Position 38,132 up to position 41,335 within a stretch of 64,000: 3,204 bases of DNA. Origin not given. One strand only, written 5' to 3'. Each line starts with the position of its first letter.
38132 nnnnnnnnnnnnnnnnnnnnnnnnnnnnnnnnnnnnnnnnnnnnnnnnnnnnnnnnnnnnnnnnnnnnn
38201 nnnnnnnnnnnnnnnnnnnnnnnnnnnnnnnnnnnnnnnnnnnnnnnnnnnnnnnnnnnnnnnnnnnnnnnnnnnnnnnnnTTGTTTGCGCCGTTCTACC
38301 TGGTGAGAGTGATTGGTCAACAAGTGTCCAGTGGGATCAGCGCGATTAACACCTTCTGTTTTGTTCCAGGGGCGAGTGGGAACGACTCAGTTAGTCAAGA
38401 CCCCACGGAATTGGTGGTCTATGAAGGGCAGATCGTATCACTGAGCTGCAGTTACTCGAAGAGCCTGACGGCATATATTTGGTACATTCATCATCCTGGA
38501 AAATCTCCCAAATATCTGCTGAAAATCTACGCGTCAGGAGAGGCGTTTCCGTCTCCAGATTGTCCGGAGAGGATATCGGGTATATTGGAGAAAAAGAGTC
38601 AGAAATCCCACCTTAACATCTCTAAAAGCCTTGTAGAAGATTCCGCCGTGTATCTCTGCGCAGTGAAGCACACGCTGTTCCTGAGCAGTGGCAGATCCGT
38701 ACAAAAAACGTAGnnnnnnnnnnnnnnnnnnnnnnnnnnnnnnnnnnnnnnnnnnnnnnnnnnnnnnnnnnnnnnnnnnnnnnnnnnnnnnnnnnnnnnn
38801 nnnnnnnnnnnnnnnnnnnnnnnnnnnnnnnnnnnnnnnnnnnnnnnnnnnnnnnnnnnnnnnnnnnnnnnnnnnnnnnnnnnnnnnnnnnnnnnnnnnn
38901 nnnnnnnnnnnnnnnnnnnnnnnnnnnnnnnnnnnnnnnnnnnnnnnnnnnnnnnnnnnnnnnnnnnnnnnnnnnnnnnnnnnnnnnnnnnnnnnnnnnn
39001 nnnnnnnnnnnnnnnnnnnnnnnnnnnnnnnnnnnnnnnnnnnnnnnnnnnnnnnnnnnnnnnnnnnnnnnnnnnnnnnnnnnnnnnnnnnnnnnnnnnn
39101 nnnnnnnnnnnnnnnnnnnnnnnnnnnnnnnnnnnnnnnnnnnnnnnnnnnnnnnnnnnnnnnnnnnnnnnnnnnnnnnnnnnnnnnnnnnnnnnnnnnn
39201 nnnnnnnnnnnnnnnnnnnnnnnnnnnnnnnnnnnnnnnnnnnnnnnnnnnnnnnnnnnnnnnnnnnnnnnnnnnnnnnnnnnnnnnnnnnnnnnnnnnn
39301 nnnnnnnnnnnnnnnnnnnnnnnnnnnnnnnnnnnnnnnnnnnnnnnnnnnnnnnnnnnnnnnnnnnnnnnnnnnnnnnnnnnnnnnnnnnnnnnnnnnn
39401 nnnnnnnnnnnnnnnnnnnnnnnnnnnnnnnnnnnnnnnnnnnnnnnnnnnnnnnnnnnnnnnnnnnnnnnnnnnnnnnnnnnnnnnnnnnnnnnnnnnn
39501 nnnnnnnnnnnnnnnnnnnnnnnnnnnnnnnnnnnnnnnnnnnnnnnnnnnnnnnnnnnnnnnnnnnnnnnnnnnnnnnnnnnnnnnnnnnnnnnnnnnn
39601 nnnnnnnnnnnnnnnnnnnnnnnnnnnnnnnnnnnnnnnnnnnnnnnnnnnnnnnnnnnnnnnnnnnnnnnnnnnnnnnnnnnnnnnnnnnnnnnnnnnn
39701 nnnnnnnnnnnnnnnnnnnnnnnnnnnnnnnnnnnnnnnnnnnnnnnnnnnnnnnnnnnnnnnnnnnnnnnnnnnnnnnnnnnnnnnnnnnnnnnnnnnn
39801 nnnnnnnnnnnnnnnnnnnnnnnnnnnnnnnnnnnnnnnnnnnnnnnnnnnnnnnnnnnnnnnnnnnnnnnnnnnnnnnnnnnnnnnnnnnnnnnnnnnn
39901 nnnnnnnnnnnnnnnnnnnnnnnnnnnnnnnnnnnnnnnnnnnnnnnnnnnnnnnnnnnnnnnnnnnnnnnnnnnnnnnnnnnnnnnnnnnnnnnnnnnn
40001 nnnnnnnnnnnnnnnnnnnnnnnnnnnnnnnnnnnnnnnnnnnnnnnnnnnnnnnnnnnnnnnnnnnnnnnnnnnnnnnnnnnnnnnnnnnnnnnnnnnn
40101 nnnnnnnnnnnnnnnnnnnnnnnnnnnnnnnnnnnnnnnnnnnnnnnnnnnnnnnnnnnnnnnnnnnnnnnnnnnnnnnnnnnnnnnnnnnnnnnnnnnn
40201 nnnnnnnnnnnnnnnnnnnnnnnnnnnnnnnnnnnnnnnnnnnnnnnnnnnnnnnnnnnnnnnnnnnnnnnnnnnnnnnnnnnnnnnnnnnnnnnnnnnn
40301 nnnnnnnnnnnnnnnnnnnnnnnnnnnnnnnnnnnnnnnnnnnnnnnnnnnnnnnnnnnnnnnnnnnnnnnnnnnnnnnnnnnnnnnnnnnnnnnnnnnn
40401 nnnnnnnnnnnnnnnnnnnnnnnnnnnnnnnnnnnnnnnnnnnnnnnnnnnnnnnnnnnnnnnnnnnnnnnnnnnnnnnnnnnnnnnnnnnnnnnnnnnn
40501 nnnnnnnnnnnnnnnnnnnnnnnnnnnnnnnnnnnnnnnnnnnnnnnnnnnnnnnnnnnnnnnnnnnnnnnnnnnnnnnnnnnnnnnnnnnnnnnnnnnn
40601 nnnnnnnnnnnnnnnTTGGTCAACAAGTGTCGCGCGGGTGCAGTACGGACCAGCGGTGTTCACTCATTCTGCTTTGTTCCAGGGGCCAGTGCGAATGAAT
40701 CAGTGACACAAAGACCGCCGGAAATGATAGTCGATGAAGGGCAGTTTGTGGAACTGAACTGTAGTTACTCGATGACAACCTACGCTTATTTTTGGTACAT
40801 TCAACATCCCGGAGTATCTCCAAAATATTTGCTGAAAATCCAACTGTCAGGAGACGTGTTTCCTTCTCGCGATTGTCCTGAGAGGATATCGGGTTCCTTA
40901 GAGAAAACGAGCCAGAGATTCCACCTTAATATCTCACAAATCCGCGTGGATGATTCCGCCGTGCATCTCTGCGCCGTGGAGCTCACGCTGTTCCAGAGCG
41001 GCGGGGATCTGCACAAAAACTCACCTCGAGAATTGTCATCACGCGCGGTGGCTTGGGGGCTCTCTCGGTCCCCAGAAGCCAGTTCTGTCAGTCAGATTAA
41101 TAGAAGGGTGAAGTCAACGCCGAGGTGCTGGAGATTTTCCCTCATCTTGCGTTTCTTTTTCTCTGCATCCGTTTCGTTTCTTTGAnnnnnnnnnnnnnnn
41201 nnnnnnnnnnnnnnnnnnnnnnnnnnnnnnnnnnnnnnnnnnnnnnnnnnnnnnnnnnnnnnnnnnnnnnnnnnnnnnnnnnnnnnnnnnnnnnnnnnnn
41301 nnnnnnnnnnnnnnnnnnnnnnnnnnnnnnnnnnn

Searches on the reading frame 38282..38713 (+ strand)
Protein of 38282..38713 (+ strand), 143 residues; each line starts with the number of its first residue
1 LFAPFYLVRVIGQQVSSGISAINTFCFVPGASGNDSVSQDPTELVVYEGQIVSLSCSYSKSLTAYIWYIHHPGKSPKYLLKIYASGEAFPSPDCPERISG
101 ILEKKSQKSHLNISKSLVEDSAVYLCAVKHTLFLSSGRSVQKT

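Call 12: search_protein_families(library=pfam, proteins=[window:38282-38713:+], max_evalue=0.01)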
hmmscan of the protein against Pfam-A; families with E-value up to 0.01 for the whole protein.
window:38282-38713:+ (143 aa): 4 families
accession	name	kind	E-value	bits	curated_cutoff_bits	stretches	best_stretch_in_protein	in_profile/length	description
PF07686.23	V-set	-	1.1e-14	54.9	26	1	39-137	1-101/109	Immunoglobulin V-set domain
PF13927.12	Ig_3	-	0.00016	22.5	30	1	37-129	4-77/78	Immunoglobulin domain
PF00047.31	ig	-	0.0026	18.5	21.8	0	43-67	2-28/81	Immunoglobulin domain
PF13895.12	Ig_2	-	0.003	18.2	27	1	43-131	8-66/79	Immunoglobulin domain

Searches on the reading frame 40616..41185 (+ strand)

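Call 12: search_protein_families(library=pfam, proteins=[window:40616-41185:+], max_evalue=0.01)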
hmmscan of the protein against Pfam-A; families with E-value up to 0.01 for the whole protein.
window:40616-41185:+ (189 aa): 2 families
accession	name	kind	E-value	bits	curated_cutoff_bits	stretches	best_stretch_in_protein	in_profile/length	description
PF07686.23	V-set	-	1.7e-12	47.9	26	1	32-123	1-93/109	Immunoglobulin V-set domain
PF13895.12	Ig_2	-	0.0088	16.7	27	0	33-121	6-63/79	Immunoglobulin domain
